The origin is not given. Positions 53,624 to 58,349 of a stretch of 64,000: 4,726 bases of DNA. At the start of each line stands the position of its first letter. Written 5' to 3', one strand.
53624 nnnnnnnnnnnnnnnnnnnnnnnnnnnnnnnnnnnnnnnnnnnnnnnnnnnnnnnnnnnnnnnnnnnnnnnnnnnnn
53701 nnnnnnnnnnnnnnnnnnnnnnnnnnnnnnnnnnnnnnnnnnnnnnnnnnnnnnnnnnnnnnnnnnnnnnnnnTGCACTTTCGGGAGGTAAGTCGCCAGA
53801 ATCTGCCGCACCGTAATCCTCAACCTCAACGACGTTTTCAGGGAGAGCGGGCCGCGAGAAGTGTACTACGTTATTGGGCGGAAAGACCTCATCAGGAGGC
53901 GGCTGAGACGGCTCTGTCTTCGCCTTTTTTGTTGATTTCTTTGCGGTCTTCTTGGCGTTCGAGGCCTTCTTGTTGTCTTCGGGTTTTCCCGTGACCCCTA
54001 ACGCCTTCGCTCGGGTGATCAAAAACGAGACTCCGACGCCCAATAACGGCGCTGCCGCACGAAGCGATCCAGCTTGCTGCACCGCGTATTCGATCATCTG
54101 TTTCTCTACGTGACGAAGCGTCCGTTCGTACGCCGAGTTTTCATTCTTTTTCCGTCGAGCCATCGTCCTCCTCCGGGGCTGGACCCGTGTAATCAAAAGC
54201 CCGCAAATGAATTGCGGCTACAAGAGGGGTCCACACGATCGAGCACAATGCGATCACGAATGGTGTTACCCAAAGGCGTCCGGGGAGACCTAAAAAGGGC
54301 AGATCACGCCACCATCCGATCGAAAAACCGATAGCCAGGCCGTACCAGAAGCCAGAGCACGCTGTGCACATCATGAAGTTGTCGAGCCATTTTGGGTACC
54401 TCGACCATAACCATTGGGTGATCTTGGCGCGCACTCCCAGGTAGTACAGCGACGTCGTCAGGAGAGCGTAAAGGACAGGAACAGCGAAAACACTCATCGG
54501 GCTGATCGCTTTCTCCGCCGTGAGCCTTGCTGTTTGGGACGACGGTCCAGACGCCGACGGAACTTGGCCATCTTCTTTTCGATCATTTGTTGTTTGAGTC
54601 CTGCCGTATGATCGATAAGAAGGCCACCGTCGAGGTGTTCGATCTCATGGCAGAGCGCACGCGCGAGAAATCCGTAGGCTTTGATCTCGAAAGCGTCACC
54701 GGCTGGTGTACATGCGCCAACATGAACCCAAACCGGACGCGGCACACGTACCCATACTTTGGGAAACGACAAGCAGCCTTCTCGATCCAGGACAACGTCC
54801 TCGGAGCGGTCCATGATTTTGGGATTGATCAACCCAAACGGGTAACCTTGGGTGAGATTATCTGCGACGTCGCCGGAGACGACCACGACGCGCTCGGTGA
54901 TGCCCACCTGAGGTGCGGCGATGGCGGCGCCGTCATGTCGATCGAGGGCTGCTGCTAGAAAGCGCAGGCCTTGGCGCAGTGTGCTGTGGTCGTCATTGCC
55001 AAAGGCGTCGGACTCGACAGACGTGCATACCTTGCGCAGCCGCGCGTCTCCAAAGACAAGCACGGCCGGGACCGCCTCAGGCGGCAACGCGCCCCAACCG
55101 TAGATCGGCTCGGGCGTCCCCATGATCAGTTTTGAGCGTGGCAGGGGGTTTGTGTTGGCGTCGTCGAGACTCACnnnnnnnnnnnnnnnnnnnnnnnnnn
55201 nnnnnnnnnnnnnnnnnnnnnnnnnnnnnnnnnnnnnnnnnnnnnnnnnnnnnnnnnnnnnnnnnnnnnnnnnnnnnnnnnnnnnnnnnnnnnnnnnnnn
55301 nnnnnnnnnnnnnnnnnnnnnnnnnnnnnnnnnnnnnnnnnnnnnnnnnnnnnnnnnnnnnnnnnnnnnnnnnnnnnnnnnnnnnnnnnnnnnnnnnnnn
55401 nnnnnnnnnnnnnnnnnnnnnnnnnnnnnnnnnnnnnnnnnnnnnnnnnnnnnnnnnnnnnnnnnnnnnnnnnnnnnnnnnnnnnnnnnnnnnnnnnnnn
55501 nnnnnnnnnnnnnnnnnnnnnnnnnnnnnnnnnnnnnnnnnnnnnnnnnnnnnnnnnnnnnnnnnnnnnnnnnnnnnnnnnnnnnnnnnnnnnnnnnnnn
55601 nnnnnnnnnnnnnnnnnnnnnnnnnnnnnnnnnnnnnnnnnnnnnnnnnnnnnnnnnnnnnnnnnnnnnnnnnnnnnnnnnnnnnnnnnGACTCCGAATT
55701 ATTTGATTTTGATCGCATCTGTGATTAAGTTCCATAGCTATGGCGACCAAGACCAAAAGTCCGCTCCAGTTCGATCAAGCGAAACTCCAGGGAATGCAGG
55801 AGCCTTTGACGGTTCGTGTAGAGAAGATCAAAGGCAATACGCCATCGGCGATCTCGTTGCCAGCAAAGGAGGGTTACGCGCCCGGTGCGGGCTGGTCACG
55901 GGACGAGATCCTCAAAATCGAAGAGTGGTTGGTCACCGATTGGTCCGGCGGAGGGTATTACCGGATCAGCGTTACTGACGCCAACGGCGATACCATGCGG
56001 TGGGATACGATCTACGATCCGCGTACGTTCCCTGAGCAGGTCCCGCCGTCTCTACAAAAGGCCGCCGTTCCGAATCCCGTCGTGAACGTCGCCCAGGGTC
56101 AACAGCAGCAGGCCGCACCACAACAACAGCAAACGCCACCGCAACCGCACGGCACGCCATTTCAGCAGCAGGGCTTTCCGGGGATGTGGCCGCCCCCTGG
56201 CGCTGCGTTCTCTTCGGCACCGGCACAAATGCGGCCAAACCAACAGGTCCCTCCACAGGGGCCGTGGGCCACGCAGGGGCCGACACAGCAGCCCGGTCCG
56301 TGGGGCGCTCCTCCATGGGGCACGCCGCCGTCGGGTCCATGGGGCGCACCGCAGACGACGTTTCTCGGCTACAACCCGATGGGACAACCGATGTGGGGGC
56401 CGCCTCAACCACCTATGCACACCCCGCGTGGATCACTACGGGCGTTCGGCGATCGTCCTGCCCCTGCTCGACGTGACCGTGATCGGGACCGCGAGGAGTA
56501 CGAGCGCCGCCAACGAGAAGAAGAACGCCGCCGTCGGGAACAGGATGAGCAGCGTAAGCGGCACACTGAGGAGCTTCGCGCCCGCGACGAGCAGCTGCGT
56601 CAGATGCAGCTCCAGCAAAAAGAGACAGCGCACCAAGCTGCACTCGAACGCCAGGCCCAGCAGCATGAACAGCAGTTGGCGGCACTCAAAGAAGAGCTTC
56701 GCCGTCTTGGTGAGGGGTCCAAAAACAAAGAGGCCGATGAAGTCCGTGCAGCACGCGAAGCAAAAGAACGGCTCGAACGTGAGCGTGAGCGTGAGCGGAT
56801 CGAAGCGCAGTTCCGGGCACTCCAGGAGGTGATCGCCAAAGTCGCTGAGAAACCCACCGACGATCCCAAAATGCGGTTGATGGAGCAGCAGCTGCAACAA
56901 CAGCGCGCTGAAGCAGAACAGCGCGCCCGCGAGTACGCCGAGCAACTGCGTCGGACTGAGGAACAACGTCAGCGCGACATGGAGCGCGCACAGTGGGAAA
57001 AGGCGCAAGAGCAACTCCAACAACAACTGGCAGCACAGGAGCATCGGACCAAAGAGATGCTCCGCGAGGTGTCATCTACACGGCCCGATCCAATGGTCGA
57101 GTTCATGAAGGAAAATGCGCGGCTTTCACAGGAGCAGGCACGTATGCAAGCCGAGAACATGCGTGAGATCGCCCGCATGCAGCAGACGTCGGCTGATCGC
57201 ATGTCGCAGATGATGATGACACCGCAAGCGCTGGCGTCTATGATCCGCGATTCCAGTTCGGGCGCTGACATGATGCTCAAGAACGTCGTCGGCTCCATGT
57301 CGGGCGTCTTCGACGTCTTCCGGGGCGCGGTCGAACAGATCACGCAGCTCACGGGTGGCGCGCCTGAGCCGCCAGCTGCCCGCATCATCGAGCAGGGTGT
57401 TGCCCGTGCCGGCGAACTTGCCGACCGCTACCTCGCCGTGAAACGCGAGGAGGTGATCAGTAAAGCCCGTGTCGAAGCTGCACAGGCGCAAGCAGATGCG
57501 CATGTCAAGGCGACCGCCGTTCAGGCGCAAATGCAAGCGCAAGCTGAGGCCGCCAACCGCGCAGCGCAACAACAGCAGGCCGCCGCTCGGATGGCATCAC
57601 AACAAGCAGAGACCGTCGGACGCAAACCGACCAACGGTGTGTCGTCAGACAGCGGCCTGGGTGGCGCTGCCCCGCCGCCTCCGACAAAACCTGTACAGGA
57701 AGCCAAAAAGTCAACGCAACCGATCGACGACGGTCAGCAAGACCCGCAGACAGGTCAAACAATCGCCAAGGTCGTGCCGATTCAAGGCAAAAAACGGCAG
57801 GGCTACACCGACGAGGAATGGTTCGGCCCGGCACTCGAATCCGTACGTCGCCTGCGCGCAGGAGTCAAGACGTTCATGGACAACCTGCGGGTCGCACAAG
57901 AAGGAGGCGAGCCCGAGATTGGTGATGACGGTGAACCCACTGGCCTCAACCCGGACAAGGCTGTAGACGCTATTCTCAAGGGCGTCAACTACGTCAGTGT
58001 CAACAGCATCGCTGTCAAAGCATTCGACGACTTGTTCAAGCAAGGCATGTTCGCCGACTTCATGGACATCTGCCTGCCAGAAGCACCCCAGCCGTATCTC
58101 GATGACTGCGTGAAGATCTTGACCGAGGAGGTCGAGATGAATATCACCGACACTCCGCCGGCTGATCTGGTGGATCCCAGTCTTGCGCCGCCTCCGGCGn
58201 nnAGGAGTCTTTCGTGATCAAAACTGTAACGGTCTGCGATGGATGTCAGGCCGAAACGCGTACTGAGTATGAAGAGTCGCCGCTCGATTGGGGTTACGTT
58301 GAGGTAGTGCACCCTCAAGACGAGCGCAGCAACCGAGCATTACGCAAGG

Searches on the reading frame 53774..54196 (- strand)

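Call 35: search_protein_families(library=pfam, proteins=[window:53774-54196:-], max_evalue=0.01)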
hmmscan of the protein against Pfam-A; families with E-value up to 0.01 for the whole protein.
window:53774-54196:- (141 aa): 1 family
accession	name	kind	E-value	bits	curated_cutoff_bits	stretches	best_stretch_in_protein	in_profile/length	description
PF18024.7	HTH_50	-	0.0016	18.5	27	1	27-65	8-46/50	Helix-turn-helix domain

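Call 36: search_protein_families(library=phrogs, proteins=[window:53774-54196:-], max_evalue=0.01)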
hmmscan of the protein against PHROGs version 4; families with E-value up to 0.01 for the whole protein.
window:53774-54196:- (141 aa): 0 families

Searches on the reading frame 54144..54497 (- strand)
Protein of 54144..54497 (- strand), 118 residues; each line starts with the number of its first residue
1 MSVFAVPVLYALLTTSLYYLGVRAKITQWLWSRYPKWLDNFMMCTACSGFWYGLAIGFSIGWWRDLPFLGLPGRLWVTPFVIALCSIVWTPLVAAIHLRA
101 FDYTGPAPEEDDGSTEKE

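Call 35: search_protein_families(library=pfam, proteins=[window:54144-54497:-], max_evalue=0.01)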
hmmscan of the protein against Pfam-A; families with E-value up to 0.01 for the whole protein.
window:54144-54497:- (118 aa): 0 families

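Call 36: search_protein_families(library=phrogs, proteins=[window:54144-54497:-], max_evalue=0.01)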
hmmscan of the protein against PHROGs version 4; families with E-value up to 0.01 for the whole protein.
window:54144-54497:- (118 aa): 1 family
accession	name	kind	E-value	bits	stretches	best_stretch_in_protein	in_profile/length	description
phrog_781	-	unknown function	0.00034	20.9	1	22-86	64-132/152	-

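Call 91: search_protein_families(library=padloc, proteins=[window:54144-54497:-], max_evalue=0.01)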
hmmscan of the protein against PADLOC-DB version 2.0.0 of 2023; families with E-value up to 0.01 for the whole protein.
window:54144-54497:- (118 aa): 0 families

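Call 92: search_protein_families(library=ncbifam, proteins=[window:54144-54497:-], max_evalue=0.1)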
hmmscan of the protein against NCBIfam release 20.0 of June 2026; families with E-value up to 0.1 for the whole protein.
window:54144-54497:- (118 aa): 0 families

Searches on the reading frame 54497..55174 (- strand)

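Call 35: search_protein_families(library=pfam, proteins=[window:54497-55174:-], max_evalue=0.01)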
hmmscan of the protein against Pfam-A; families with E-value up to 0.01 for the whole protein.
window:54497-55174:- (226 aa): 1 family
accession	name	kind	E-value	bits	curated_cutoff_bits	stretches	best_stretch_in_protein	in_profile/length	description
PF01327.26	Pep_deformylase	-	8.9e-34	116.8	22.8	1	38-195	4-155/156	Polypeptide deformylase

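Call 36: search_protein_families(library=phrogs, proteins=[window:54497-55174:-], max_evalue=0.01)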
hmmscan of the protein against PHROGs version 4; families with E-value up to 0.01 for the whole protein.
window:54497-55174:- (226 aa): 1 family
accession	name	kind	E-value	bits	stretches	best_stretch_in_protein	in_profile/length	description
phrog_2890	-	other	1.5e-22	80.7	1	39-191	6-148/150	peptide deformylase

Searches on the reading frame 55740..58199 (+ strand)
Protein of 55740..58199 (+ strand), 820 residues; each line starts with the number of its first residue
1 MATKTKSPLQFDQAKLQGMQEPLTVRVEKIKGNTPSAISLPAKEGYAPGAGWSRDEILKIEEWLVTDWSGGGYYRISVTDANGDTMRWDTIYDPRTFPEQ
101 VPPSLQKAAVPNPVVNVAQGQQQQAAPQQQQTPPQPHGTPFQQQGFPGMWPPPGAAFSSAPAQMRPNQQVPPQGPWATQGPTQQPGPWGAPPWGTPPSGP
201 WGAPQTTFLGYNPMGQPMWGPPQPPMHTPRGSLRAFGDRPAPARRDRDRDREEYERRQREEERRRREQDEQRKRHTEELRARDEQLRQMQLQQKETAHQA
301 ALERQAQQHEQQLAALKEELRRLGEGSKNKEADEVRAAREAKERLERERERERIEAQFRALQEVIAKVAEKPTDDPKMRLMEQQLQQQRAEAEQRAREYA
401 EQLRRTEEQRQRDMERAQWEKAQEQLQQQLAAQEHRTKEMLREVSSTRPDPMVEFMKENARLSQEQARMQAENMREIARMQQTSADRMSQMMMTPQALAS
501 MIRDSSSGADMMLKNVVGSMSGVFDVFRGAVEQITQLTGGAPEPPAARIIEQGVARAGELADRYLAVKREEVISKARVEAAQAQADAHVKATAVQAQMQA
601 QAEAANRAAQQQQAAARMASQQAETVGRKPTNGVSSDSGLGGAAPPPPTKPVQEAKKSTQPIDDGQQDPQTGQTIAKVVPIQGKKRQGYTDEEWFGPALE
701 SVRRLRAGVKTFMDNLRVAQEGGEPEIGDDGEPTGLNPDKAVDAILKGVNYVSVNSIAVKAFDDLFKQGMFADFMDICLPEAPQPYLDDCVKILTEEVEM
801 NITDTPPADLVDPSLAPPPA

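Call 20: search_protein_families(library=phrogs, proteins=[window:55740-58199:+], max_evalue=0.001)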
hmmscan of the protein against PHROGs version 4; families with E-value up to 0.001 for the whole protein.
window:55740-58199:+ (820 aa): 0 families

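Call 21: search_protein_families(library=pfam, proteins=[window:55740-58199:+], max_evalue=0.001)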
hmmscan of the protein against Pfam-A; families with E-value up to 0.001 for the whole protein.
window:55740-58199:+ (820 aa): 0 families

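Call 69: search_solved_structures(query=window:55740-58199:+, max_evalue=1)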
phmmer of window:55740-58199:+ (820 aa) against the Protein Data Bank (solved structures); distinct sequences matched with E-value up to 1: 2.
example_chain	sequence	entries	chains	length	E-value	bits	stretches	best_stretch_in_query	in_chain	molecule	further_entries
7uhb_K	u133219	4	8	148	0.13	14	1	382-481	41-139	Multivalent miniprotein inhibitor AHB2-2GS-SB175 | Pan-variant miniprotein TRI2-2 | TRI2-2 minibinder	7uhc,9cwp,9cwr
1fjh_A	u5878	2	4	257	0.19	13.5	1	533-687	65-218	3ALPHA-HYDROXYSTEROID DEHYDROGENASE/CARBONYL REDUCTASE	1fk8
